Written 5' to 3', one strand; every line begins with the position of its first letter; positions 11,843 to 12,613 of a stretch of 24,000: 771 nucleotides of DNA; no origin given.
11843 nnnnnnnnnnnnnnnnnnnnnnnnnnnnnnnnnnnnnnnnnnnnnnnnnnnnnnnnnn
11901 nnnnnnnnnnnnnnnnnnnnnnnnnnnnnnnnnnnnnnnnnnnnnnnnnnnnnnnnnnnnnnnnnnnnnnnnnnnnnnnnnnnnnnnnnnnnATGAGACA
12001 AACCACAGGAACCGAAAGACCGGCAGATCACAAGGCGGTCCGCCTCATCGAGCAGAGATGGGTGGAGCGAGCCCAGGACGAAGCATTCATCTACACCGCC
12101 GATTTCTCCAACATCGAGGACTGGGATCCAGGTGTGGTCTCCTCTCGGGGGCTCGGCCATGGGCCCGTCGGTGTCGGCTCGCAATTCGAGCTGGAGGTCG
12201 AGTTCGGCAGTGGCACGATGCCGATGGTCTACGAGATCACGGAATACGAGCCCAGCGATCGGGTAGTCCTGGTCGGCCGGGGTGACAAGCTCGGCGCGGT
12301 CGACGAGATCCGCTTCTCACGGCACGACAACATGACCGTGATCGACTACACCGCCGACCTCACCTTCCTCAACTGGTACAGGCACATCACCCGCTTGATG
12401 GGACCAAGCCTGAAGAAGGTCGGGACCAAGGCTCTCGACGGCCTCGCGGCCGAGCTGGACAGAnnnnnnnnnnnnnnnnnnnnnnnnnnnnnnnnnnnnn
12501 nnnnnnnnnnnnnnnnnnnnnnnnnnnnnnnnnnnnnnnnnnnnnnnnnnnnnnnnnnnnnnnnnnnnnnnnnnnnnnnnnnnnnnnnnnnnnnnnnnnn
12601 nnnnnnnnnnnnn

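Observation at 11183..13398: Heliorhodopsin - SRPBCC - retinol-dehydrogenase-like SDR form a tightly coupled three-gene operon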

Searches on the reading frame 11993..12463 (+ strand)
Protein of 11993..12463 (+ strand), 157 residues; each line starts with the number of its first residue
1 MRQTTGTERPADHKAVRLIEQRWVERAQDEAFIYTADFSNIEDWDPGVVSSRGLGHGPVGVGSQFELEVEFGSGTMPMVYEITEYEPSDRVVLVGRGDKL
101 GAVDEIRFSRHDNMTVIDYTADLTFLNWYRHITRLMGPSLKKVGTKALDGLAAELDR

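Call 3: search_protein_families(library=pfam, proteins=[window:11993-12463:+], max_evalue=0.01)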
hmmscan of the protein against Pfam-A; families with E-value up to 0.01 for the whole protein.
window:11993-12463:+ (157 aa): 1 family
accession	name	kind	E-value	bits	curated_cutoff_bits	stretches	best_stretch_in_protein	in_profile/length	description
PF10604.15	Polyketide_cyc2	-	2.7e-11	44.4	27.4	1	21-155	7-141/142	Polyketide cyclase / dehydrase and lipid transport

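Call 4: search_protein_families(library=ncbifam, proteins=[window:11993-12463:+], max_evalue=0.01)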
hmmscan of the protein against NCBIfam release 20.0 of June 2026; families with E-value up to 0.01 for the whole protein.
window:11993-12463:+ (157 aa): 3 families
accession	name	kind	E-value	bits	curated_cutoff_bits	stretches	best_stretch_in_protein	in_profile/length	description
NF047582.1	LIC13081_fam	equivalog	1.3e-06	28.6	185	1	25-125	11-109/154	LIC13081 family protein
NF047960.1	TA_Rv0910_toxin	equivalog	2e-05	24.6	100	1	25-152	11-139/141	type II toxin-antitoxin system Rv0910 family toxin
NF041658.1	ornithlipidmtase_OlsG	equivalog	0.0069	16.2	350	0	67-125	43-103/191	ornithine lipid N-methyltransferase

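Call 8: find_homologous_proteins(query=window:11993-12463:+, max_evalue=0.001)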
Query window:11993-12463:+ (157 aa): 172 proteins with E <= 0.001 among 433 candidates; the best 120 are listed.
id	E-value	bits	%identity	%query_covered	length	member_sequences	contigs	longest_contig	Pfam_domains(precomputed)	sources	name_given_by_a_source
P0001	9.4e-91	320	92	100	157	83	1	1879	PF10604.16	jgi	-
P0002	4.4e-89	314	90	100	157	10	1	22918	PF10604.16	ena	-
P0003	1.7e-87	309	88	100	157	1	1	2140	PF10604.16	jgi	jgi:hypothetical protein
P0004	2.1e-87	309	88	100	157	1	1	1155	PF10604.16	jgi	jgi:hypothetical protein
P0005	2.2e-86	305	88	100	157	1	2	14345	PF10604.16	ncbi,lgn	-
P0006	5.4e-86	304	86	100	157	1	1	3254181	PF10604.16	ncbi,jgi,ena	-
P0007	3.9e-85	301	87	100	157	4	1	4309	PF10604.16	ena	-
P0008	7.4e-85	300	85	100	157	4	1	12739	PF10604.16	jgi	jgi:hypothetical protein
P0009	4.8e-84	298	84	100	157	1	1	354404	PF10604.16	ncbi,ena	-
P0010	8.0e-80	284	89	90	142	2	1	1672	PF10604.16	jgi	jgi:hypothetical protein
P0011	4.9e-72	259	73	100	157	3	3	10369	PF10604.16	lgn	-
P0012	9.6e-64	232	72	92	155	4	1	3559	PF10604.16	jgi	-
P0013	1.0e-63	232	70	96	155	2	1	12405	PF10604.16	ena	-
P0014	1.7e-63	231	74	89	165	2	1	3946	PF10604.16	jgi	-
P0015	9.7e-61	222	72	90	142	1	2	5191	PF10604.16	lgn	-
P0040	1.0e-55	206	69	90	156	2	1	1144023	PF10604.16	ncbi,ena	-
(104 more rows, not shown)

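Call 10: find_encoding_contigs(protein=P0006, flank=10000, max_places=3)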
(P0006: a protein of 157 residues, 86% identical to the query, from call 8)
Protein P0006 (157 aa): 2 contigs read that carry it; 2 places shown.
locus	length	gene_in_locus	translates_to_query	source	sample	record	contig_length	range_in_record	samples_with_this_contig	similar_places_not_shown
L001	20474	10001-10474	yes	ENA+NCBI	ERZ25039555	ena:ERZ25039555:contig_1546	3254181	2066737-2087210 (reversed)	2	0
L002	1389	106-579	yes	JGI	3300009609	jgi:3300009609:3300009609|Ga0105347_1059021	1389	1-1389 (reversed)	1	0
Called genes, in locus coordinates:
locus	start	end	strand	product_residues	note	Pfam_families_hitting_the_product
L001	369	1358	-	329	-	PF04055:Radical_SAM, PF06463:Mob_synth_C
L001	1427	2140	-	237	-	PF05977:MFS_3, PF07690:MFS_1, PF12832:MFS_1_like (weak), PF07690:MFS_1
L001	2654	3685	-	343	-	PF10646:Germane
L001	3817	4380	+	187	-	PF04229:GrpB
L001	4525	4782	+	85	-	-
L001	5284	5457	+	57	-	PF01569:PAP2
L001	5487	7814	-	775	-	PF00884:Sulfatase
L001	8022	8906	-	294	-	PF00583:Acetyltransf_1 (weak)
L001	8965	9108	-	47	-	-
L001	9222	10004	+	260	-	PF18761:Heliorhodopsin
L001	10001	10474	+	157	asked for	PF10604:Polyketide_cyc2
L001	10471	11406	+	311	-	PF00106:adh_short, PF01370:Epimerase, PF08659:KR, PF13561:adh_short_C2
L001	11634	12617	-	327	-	PF01553:Acyltransferase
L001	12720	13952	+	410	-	PF20434:BD-FAE, PF07859:Abhydrolase_3, PF00326:Peptidase_S9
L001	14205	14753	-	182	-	PF07638:Sigma70_ECF (faint), PF04542:Sigma70_r2, PF08281:Sigma70_r4_2, PF04545:Sigma70_r4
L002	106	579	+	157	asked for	PF10604:Polyketide_cyc2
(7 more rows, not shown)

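Call 11: find_encoding_contigs(protein=P0040, flank=10000, max_places=3)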
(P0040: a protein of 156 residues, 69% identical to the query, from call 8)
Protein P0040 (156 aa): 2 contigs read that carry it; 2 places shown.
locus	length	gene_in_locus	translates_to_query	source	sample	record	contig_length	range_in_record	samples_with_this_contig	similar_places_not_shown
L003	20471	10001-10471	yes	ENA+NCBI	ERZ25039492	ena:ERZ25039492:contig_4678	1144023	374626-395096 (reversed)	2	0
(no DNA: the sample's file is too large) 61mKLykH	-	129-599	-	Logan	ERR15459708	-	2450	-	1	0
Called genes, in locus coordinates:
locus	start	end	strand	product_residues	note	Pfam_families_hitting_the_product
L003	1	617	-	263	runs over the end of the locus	PF03328:HpcH_HpaI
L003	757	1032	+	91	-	PF13370:Fer4_13, PF13459:Fer4_15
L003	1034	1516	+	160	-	-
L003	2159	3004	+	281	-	PF02424:ApbE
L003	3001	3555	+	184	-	-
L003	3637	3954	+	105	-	-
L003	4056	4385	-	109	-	PF13466:STAS_2 (weak)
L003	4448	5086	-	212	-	-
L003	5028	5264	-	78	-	-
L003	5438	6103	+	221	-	PF02627:CMD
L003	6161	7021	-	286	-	-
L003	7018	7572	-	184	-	PF04542:Sigma70_r2, PF08281:Sigma70_r4_2, PF04545:Sigma70_r4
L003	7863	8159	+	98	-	-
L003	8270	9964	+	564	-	PF00916:Sulfate_transp, PF01740:STAS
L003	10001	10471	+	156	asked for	PF10604:Polyketide_cyc2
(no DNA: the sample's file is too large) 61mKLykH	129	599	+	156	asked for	PF10604:Polyketide_cyc2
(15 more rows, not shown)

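Call 18: find_related_loci(query=A1, collection=genome_contigs, flank=10000)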
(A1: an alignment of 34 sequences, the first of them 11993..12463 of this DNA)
Query A1 (157 aa) in genome_contigs; peptide patterns used: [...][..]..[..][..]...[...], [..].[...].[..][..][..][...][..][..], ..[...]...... (x = any residue, [..] = any of these).
321 stretches matched a pattern; 112 encode a relative of the query (tblastn E <= 1e-3); the best 80 are kept; 80 distinct loci.
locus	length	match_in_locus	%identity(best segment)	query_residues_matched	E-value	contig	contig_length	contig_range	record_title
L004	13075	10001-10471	100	1-157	2e-104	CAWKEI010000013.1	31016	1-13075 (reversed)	MAG: uncultured Acidobacteriota bacterium isolate MFD08497.bin.1.135 genome assembly, contig: contig_45347, whole genome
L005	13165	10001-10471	96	1-157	3e-100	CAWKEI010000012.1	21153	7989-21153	MAG: uncultured Acidobacteriota bacterium isolate MFD08497.bin.1.135 genome assembly, contig: contig_37817, whole genome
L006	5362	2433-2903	89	1-157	1e-92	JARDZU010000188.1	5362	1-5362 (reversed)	MAG: Acidimicrobiia bacterium isolate C_No_T0_bin.14 scaffold_7250, whole genome shotgun sequence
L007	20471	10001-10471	86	1-157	5e-91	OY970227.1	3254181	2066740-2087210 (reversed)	MAG: uncultured Acidimicrobiia bacterium isolate MFD06229.bin.1.171 genome assembly, chromosome: 1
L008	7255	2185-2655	88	1-157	5e-91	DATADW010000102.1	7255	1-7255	MAG TPA_asm: Acidimicrobiia bacterium isolate SMAG_U6761 k141_2743079, whole genome shotgun sequence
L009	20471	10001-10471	84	1-157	7e-89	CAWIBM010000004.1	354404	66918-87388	MAG: uncultured Acidimicrobiia bacterium isolate MFD09267.bin.2.87 genome assembly, contig: contig_480, whole genome sho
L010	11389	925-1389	63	1-157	6e-63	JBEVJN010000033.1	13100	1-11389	MAG: Acidimicrobiia bacterium isolate T4R1BO.metabat2.227 T4R1BO.metabat2.227_k133_3033561, whole genome shotgun sequenc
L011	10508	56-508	66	8-157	6e-63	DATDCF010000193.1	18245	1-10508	MAG TPA_asm: Acidimicrobiia bacterium isolate SMAG_U141 k141_548210, whole genome shotgun sequence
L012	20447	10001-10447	66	10-157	9e-63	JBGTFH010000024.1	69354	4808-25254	MAG: Acidimicrobiia bacterium isolate JTS-RE187 k141_3226670, whole genome shotgun sequence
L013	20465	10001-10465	66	4-157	5e-63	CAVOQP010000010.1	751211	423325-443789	MAG: uncultured Acidimicrobiia bacterium isolate MFD09964.bin.1.70 genome assembly, contig: contig_7785, whole genome sh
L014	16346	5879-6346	65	1-157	1e-61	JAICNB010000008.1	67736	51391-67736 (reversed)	MAG: Acidimicrobiia bacterium isolate OF_bin.16 k141_1529505_length_67736_cov_12.0000, whole genome shotgun sequence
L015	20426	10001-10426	69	15-156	2e-61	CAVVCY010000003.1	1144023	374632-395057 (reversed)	MAG: uncultured Acidobacteriota bacterium isolate MFD02242.bin.2.132 genome assembly, contig: contig_4678, whole genome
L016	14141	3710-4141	64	14-157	7e-59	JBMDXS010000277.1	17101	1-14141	MAG: Acidimicrobiia bacterium isolate FBaSoil1_17 FBaSoil1_contig277, whole genome shotgun sequence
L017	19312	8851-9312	60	4-157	2e-57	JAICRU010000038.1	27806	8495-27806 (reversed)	MAG: Acidimicrobiia bacterium isolate TY_ISSM_2_bin.47 k141_1758692_length_27806_cov_11.5134, whole genome shotgun seque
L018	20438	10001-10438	64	9-153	5e-57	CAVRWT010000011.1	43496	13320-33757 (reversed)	MAG: uncultured Acidobacteriota bacterium isolate MFD02242.bin.2.214 genome assembly, contig: contig_40756, whole genome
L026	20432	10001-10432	62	14-157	2e-53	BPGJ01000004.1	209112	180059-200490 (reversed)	MAG: Acidimicrobiia bacterium KatS3mg011 DNA, contig_17850, whole genome shotgun sequence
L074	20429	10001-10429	42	14-156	3e-33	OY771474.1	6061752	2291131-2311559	MAG: uncultured Desulfobacterium sp. isolate 2c08e38e-77a0-468a-b8ca-c683eacf49f2 genome assembly, chromosome: 1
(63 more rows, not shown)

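Call 24: search_solved_structures(query=A1, max_evalue=1)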
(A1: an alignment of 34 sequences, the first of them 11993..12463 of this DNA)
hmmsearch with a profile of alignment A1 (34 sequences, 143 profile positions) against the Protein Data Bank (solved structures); distinct sequences matched with E-value up to 1: 2.
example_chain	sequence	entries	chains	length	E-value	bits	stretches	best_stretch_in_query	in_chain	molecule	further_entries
2le1_A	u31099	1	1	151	0.12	15.5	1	5-46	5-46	Uncharacterized protein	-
7wa9_A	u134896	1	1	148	0.13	15.4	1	9-92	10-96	MSMEG_5634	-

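Call 49: predict_structure(alignment_id=A1)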
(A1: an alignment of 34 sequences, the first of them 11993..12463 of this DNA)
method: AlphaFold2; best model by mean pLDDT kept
length: 157 residues; sequences in the alignment: 34
mean_pLDDT: 87.7   pTM: 0.81
mean pLDDT of the five models: 87.7, 87.2, 86.9, 86.0, 85.5
residues with pLDDT >= 90: 108; 70-90: 27; 50-70: 10; < 50: 12
segments of 3 or more residues with pLDDT < 50: 1-12
pLDDT, mean of each block of 10 residues (from residue 1): 39 78 97 97 95 93 97 90 98 95 97 95 83 67 89 93
secondary structure, 60 per line:
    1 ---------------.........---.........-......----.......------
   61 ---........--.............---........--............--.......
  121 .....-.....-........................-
elements in order: E16-24 H28-36 H38-43 E48-54 E64-71 E74-86 E90-97 E100-111 E114-125 H127-131 H133-156

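Call 53: fold_search(model_id=the predicted structure, library=pdb)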
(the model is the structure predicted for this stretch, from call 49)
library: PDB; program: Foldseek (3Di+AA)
matches with E <= 10: 1583; with E <= 0.001: 374
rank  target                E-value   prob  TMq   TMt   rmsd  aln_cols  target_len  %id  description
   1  7wa9                  2.2e-08  1.00  0.78  0.84   2.4       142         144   17  Crystal structure of MSMEG_5634 from Mycobacterium smegmatis (released 2022-10-19)
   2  7tmu_C                6.4e-08  1.00  0.74  0.79   2.6       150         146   17  Crystal Structure of the Protein of Unknown Function YPO0625 from Yersinia pestis (released 2022-02-02)
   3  7tmu_B                8.5e-08  1.00  0.70  0.75   3.3       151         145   15  Crystal Structure of the Protein of Unknown Function YPO0625 from Yersinia pestis (released 2022-02-02)
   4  5mmq_A                9.6e-08  1.00  0.65  0.56   3.9       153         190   11  ABA RECEPTOR FROM CITRUS, CSPYL1 (released 2017-08-02)
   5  5mmq_B                9.6e-08  1.00  0.64  0.55   3.9       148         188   11  ABA RECEPTOR FROM CITRUS, CSPYL1 (released 2017-08-02)
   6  2ns9_B                1.0e-07  1.00  0.74  0.77   2.4       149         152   14  Crystal structure of protein APE2225 from Aeropyrum pernix K1, Pfam COXG (released 2006-11-14)
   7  5gwo_D                1.0e-07  1.00  0.64  0.61   4.1       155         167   14  Crystal structure of RCAR3:PP2C S265F/I267M with (+)-ABA (released 2017-09-13)
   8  7z1p                  1.1e-07  1.00  0.66  0.56   3.8       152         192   12  X-ray crystal structure of SLPYL1-E151D mutant (released 2022-07-13)
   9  3k3k_A                1.1e-07  1.00  0.66  0.58   3.8       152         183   10  Crystal structure of dimeric abscisic acid (ABA) receptor pyrabactin resistance 1 (PYR1) with ABA-bound closed-lid and (released 2009-11-17)
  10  3put_A                1.3e-07  1.00  0.65  0.68   4.1       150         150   13  Crystal Structure of the CERT START domain (mutant V151E) from Rhizobium etli at the resolution 1.8A, Northeast Struct (released 2010-12-22)
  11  2ns9_A                1.4e-07  1.00  0.66  0.68   3.3       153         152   15  Crystal structure of protein APE2225 from Aeropyrum pernix K1, Pfam COXG (released 2006-11-14)
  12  3rd6_A                1.4e-07  1.00  0.62  0.67   4.4       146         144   16  Crystal structure of Mll3558 protein from Rhizobium loti. Northeast Structural Genomics Consortium target id MlR403 (released 2011-05-25)
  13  4oic_A                1.5e-07  1.00  0.60  0.54   5.1       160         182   15  Crystal structrual of a soluble protein (released 2015-01-21)
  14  1z94_B                1.6e-07  1.00  0.62  0.66   4.1       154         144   17  X-Ray Crystal Structure of Protein CV1439 from Chromobacterium violaceum. Northeast Structural Genomics Consortium Tar (released 2005-05-10)
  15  5zch_D                1.7e-07  1.00  0.65  0.63   6.7       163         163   12  Crystal structure of OsPP2C50 I267W:OsPYL/RCAR3 with (+)-ABA (released 2019-03-06)
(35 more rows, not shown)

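Call 62: search_protein_families(library=pfam, proteins=[L074:4929-6065:+, L074:6119-7300:+, L074:7686-8471:+, L074:8501-8872:+, L074:10004-11443:+, L074:11533-12468:-, L074:12485-13516:-, L074:13516-14988:-, L074:15520-17625:+, L074:17789-19180:-], max_evalue=0.00001)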
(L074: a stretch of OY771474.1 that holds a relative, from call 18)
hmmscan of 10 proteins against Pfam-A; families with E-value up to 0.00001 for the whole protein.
L074:4929-6065:+ (379 aa): 5 families
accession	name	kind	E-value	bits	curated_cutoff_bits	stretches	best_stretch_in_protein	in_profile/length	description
PF00441.29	Acyl-CoA_dh_1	-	9.6e-51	172.3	22.4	1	228-375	2-149/150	Acyl-CoA dehydrogenase, C-terminal domain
PF02771.21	Acyl-CoA_dh_N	-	1.2e-38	132.4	22.9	1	6-117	1-112/113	Acyl-CoA dehydrogenase, N-terminal domain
PF08028.16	Acyl-CoA_dh_2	-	1.6e-21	77.4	22.7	1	243-361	2-130/134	Acyl-CoA dehydrogenase, C-terminal domain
PF02770.24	Acyl-CoA_dh_M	-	1.8e-21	76.5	33.3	1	122-215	1-97/97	Acyl-CoA dehydrogenase, middle domain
PF22924.1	ACOX_C_alpha1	-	8.8e-08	32.6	27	1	239-375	6-168/169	Acyl-CoA oxidase, C-alpha1 domain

L074:6119-7300:+ (394 aa): 1 family
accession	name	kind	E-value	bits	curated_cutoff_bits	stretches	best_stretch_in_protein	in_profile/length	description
PF02515.22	CoA_transf_3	-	1e-90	305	23.3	1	7-369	2-365/366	CoA-transferase family III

L074:7686-8471:+ (262 aa): 3 families
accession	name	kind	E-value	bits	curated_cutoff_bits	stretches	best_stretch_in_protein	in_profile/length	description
PF00106.31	adh_short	-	7.2e-47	159.8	26.6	1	14-211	2-192/195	short chain dehydrogenase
PF13561.12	adh_short_C2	-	6.9e-40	137.5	27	1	21-238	3-214/236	Enoyl-(Acyl carrier protein) reductase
PF08659.16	KR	-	2.4e-12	47.6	22.6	1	14-171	2-152/180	KR domain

L074:8501-8872:+ (124 aa): 0 families

L074:10004-11443:+ (480 aa): 6 families
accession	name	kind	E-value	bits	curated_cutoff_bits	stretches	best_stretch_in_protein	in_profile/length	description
PF00106.31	adh_short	-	2.7e-33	115.5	26.6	1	198-396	1-186/195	short chain dehydrogenase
PF13561.12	adh_short_C2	-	1.9e-23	83.7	27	1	207-411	6-194/236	Enoyl-(Acyl carrier protein) reductase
PF10604.15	Polyketide_cyc2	-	1.9e-08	35.2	27.4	1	1-131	1-131/142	Polyketide cyclase / dehydrase and lipid transport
PF01370.27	Epimerase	-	7.4e-08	32.5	20.9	1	200-386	1-169/240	NAD dependent epimerase/dehydratase family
PF08659.16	KR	-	3.2e-07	30.9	22.6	1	200-336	3-140/180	KR domain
PF16363.11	GDP_Man_Dehyd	-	2e-06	27.9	27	1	202-384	2-178/332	GDP-mannose 4,6 dehydratase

L074:11533-12468:- (312 aa): 6 families
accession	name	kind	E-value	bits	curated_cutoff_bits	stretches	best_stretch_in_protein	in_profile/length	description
PF02353.26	CMAS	-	4.5e-83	279.2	27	1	35-304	4-272/273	Mycolic acid cyclopropane synthetase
PF13649.12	Methyltransf_25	-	6.8e-14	52.8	27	1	97-191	1-97/97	Methyltransferase domain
PF08241.18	Methyltransf_11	-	4.4e-11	43.7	21.2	1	98-195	1-95/95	Methyltransferase domain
PF08242.18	Methyltransf_12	-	1.2e-09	39.3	30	1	98-192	1-97/98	Methyltransferase domain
PF13847.12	Methyltransf_31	-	3.5e-09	36.9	27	1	91-199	1-113/145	Methyltransferase domain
PF13489.12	Methyltransf_23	-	4.5e-09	36.7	27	1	91-206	20-130/164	Methyltransferase domain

L074:12485-13516:- (344 aa): 1 family
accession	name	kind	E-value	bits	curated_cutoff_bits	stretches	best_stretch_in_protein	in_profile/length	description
PF07103.16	DUF1365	-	3.1e-73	246.7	25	1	5-248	1-235/235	Protein of unknown function (DUF1365)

L074:13516-14988:- (491 aa): 3 families
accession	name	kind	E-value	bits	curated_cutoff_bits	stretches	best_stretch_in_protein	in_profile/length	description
PF01593.30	Amino_oxidase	-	6.5e-20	72.3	19.8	1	83-376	1-299/443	Flavin containing amine oxidoreductase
PF13450.12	NAD_binding_8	-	8.5e-14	52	21.9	1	78-148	1-68/68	NAD(P)-binding Rossmann-like domain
PF01266.30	DAO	-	2.9e-08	34.1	27.9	1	76-111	2-38/353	FAD dependent oxidoreductase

L074:15520-17625:+ (702 aa): 8 families
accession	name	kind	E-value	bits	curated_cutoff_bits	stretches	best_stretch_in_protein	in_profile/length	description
PF02518.31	HATPase_c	-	2.4e-23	83.1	26.4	1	446-562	2-110/111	Histidine kinase-, DNA gyrase B-, and HSP90-like ATPase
PF13426.13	PAS_9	-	1.3e-22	80.4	27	2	104-199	7-102/103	PAS domain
PF00989.32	PAS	-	6.9e-22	78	22.6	2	89-198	2-113/113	PAS fold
PF08447.18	PAS_3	-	2.2e-14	53.9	25.6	1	111-194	2-88/89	PAS fold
PF00072.30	Response_reg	-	4.8e-14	52.9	30.2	1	584-697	2-109/111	Response regulator receiver domain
PF08448.16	PAS_4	-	1.5e-13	51.3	23.1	1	94-201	1-108/110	PAS fold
PF13188.13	PAS_8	-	5.1e-10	39.3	21.8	0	214-262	2-48/65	PAS domain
PF00512.31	HisKA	-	3.9e-09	36.9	26.9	1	342-404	2-64/66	His Kinase A (phospho-acceptor) domain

L074:17789-19180:- (464 aa): 1 family
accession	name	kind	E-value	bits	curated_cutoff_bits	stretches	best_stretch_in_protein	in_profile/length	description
PF07690.21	MFS_1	-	1e-32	113.9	33.4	2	62-368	22-307/347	Major Facilitator Superfamily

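Call 73: search_protein_families(library=pfam, proteins=[L026:11357-12046:-, L026:12996-14348:+], max_evalue=0.0001)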
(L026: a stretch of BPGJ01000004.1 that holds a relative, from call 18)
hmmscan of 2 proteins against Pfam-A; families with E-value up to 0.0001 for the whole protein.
L026:11357-12046:- (230 aa): 1 family
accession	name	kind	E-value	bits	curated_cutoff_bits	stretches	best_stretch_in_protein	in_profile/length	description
PF11361.13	DUF3159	-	1.1e-38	133.4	34.2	1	23-202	3-183/188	Protein of unknown function (DUF3159)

L026:12996-14348:+ (451 aa): 0 families

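Call 74: search_protein_representatives(alignment_id=A1)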
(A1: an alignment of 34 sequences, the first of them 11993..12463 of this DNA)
Query: 34 sequences, 143 profile positions. Proteins with E-value up to 0.001 (for the whole library): 4128; up to 1e-10: 1138; up to 1e-30: 69. The best 150 are listed.
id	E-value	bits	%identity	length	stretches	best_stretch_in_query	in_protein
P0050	1.6e-62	226.0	-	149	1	2-143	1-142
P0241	1.2e-54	200.4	-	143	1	2-143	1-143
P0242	2.2e-49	183.3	-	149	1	2-141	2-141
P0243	3.1e-47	176.4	-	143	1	2-142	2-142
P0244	2.0e-46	173.7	-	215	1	3-142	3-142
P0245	1.6e-44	167.6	-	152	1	3-142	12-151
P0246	9.6e-44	165.1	-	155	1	3-143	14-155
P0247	1.2e-43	164.8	-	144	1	2-141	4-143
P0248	1.5e-41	157.9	-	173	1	16-142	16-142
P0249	9.1e-41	155.4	-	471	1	2-142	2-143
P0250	5.9e-40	152.8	-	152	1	2-142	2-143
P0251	1.8e-39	151.3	-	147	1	3-143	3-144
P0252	4.8e-39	149.8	-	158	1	2-142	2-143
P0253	9.7e-39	148.8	-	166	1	3-141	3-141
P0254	3.0e-38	147.2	-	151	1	4-142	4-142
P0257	1.7e-37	144.8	-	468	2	2-141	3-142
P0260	1.1e-36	142.2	-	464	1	2-142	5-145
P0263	3.4e-36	140.6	-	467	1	3-142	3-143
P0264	3.6e-36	140.5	-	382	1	2-142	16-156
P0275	1.2e-34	135.6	-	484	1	7-142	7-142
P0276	1.5e-34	135.3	-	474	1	2-142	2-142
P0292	2.8e-32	127.9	-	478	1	2-142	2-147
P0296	8.1e-32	126.4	-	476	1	3-141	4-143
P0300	1.6e-31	125.5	-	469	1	2-142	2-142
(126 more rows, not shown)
